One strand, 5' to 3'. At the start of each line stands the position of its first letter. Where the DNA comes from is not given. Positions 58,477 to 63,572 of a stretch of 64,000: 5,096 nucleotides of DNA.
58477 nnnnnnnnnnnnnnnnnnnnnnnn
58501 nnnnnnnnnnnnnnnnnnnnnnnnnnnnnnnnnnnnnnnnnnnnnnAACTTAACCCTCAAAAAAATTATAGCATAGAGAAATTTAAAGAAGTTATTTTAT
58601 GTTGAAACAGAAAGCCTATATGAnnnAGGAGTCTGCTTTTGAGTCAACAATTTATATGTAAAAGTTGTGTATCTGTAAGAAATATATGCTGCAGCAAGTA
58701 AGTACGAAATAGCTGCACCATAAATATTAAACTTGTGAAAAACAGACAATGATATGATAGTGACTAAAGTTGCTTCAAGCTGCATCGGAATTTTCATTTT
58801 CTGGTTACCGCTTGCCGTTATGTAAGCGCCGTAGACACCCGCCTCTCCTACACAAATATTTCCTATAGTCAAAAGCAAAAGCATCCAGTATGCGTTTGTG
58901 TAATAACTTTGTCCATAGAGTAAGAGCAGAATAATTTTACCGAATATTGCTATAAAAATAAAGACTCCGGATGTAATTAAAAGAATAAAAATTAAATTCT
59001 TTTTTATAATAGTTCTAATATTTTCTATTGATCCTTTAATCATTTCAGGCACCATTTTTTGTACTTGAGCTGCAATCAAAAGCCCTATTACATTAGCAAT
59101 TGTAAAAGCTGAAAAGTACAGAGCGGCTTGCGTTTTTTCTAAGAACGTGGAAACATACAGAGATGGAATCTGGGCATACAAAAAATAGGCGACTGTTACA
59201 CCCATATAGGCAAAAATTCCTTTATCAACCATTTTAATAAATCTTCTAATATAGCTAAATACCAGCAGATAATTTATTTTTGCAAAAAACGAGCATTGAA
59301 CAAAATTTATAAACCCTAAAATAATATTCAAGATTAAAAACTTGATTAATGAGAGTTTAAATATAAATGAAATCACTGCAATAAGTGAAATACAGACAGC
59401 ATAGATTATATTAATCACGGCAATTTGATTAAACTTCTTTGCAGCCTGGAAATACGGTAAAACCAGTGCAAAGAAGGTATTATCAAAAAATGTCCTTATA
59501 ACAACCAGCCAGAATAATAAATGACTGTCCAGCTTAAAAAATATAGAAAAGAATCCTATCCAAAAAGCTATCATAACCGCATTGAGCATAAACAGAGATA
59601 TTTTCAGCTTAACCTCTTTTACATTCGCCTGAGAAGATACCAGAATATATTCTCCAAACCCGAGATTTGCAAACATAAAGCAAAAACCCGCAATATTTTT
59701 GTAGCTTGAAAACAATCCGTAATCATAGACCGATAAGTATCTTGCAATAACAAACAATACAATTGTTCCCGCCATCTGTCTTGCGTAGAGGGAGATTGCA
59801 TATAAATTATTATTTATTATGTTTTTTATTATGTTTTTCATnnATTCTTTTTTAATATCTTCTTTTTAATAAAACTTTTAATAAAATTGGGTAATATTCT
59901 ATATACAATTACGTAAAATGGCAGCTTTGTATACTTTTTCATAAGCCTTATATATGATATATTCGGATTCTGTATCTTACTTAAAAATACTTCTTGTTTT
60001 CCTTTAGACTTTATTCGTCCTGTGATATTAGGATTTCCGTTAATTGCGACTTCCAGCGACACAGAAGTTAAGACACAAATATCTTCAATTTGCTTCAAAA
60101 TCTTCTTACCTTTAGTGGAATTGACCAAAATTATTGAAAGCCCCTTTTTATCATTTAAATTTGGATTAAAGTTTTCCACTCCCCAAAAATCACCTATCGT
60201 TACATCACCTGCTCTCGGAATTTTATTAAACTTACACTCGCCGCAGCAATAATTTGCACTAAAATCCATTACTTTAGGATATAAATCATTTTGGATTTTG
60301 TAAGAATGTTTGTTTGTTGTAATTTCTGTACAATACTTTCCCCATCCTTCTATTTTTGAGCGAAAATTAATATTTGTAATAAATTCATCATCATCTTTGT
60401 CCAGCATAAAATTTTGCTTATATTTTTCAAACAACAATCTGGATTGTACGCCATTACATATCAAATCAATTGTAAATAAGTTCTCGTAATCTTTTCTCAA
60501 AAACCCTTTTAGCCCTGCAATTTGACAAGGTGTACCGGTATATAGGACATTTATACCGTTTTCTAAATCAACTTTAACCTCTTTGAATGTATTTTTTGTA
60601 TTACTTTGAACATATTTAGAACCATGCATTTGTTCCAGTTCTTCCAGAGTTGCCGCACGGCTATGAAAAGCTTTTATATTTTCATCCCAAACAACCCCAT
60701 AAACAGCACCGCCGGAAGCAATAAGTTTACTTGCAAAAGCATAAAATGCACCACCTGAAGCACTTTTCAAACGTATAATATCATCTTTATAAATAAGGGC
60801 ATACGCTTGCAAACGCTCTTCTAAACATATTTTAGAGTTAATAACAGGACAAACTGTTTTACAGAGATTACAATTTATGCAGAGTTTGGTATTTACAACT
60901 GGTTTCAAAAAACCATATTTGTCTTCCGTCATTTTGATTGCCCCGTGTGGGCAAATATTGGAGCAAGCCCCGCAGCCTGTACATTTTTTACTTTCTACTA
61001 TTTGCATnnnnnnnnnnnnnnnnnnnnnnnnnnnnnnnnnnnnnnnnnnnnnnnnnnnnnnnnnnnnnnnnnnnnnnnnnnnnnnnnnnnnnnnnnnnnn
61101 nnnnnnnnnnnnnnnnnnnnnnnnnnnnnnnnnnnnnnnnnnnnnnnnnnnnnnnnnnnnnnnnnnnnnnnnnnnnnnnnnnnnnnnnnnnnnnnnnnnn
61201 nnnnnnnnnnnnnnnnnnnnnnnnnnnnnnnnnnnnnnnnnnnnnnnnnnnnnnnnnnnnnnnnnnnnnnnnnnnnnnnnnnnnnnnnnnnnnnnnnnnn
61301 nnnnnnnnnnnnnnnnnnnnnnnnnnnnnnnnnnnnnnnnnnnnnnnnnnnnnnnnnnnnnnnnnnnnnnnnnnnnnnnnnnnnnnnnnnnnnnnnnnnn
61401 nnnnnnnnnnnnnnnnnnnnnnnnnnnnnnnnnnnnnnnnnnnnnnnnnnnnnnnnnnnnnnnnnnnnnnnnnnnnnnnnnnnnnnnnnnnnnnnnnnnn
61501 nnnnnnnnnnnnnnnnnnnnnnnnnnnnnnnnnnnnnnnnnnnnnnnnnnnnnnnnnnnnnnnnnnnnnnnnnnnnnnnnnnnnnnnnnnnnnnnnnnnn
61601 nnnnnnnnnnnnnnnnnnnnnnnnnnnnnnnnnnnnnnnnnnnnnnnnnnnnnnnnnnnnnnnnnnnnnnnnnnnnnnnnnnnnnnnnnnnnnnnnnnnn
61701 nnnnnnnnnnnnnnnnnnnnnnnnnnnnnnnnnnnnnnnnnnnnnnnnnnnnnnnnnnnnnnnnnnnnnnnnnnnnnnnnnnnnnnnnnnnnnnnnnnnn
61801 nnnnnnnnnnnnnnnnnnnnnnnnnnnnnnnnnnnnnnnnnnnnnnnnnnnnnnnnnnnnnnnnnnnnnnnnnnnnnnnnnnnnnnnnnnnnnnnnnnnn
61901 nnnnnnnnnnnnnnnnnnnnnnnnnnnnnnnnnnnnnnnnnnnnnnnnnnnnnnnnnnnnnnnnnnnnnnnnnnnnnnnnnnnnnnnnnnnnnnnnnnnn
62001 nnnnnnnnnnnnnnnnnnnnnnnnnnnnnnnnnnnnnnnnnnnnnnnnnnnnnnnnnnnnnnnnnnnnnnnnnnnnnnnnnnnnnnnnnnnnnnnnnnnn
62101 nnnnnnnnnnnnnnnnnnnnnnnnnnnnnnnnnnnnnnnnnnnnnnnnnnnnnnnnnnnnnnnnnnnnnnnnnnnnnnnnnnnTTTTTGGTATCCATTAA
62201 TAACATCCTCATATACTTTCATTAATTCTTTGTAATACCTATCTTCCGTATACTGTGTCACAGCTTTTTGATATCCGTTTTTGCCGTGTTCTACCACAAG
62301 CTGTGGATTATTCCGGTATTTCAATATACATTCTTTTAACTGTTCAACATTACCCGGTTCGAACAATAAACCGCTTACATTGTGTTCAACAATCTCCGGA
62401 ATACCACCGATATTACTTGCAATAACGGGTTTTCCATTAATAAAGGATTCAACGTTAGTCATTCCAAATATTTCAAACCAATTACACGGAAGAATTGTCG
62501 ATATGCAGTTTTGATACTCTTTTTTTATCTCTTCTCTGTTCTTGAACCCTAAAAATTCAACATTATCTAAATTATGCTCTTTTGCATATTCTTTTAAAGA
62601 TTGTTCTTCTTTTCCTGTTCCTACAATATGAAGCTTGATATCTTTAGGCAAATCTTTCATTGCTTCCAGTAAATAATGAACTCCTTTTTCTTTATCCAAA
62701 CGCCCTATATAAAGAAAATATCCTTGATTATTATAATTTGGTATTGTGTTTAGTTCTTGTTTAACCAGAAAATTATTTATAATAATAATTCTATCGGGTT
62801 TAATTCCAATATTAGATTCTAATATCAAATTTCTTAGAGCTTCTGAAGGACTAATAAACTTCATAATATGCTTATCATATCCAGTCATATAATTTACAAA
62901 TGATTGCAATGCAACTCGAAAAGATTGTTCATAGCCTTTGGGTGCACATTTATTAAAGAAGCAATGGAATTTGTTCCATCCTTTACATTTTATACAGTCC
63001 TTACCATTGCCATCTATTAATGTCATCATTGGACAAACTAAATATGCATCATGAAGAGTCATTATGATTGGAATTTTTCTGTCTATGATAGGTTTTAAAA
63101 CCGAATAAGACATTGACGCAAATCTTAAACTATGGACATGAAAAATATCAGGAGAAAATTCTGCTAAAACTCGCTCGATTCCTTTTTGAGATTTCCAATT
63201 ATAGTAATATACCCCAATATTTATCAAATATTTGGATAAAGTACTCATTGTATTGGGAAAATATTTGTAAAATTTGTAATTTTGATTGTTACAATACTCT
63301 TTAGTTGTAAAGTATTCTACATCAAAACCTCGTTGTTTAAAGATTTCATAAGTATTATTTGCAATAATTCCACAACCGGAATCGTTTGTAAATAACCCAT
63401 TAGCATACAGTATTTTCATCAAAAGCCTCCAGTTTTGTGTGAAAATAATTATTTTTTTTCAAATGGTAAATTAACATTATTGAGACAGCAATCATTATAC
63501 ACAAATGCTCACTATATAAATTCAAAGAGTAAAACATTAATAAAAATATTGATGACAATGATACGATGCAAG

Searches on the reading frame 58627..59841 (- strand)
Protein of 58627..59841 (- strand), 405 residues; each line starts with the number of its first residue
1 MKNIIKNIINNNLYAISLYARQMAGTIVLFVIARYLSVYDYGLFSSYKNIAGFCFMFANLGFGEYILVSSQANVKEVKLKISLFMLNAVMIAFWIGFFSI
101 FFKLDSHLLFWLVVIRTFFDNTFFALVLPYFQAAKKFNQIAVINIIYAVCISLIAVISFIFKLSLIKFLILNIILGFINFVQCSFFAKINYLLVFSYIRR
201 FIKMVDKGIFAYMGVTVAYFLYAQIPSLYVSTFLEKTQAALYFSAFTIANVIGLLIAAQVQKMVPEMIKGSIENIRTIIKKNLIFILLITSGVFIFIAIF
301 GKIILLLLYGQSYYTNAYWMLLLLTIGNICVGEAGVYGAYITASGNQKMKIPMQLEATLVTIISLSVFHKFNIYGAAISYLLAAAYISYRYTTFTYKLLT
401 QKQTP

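Call 81: search_protein_families(library=pfam, proteins=[window:58627-59841:-], max_evalue=0.0001)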
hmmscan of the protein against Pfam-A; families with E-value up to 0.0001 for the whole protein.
window:58627-59841:- (405 aa): 2 families
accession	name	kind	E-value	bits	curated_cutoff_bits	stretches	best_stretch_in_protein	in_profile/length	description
PF13440.11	Polysacc_synt_3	-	3.1e-07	30.4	23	1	31-313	1-288/293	Polysaccharide biosynthesis protein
PF01943.22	Polysacc_synt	-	1e-06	28.9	28.2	1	15-267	9-270/274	Polysaccharide biosynthesis protein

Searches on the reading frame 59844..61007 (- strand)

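Call 81: search_protein_families(library=pfam, proteins=[window:59844-61007:-], max_evalue=0.0001)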
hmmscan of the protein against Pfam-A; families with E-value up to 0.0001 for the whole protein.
window:59844-61007:- (388 aa): 12 families
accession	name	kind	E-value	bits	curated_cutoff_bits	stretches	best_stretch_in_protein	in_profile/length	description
PF04432.18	FrhB_FdhB_C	-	2.9e-22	79.6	23.3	1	153-310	3-139/150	Coenzyme F420 hydrogenase/dehydrogenase, beta subunit C terminus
PF12838.12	Fer4_7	-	1.6e-10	41.7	27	1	8-55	1-50/52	4Fe-4S dicluster domain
PF00037.32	Fer4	-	4.1e-09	36.3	21.1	1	5-25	4-24/24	4Fe-4S binding domain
PF14697.11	Fer4_21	-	1.1e-07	32.3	35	1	4-57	3-55/59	4Fe-4S dicluster domain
PF13187.11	Fer4_9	-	3.8e-07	30.5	27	1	8-54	1-48/52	4Fe-4S dicluster domain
PF12837.12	Fer4_6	-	4.1e-07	30.1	25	1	6-24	6-24/24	4Fe-4S binding domain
PF13237.11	Fer4_10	-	1.4e-06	28.5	25.5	0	36-65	2-22/53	4Fe-4S dicluster domain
PF12797.12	Fer4_2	-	9.2e-06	25.7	24.5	0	3-20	4-21/22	4Fe-4S binding domain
PF13183.11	Fer4_8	-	1.9e-05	25.5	27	0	7-22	3-18/68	4Fe-4S dicluster domain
PF04422.18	FrhB_FdhB_N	-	5.2e-05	23.7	22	1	74-137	7-73/78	Coenzyme F420 hydrogenase/dehydrogenase, beta subunit N-term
PF25160.1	LdpA_Fe-S-bd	-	5.5e-05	23.3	27.6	1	4-27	23-46/49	LdpA Fe-S cluster-binding domain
PF13484.11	Fer4_16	-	6.4e-05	24.1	30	0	8-27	1-20/66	4Fe-4S double cluster binding domain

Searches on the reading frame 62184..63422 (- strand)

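Call 81: search_protein_families(library=pfam, proteins=[window:62184-63422:-], max_evalue=0.0001)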
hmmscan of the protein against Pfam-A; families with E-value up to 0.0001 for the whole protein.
window:62184-63422:- (413 aa): 5 families
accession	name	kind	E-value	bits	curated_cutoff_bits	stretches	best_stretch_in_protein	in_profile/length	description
PF00534.26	Glycos_transf_1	-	1.6e-43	148.7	26.4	1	229-385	11-171/172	Glycosyl transferases group 1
PF13692.12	Glyco_trans_1_4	-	1e-30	107.3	27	1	235-369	3-139/142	Glycosyl transferases group 1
PF13439.12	Glyco_transf_4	-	2.2e-10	41.3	28.5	1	28-218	15-165/170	Glycosyltransferase Family 4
PF20706.3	GT4-conflict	-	5e-06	26.2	26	1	225-361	190-328/385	Family 4 Glycosyltransferase in conflict systems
PF13524.12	Glyco_trans_1_2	-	3.4e-05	24.3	25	1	250-401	4-143/144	Glycosyl transferase-like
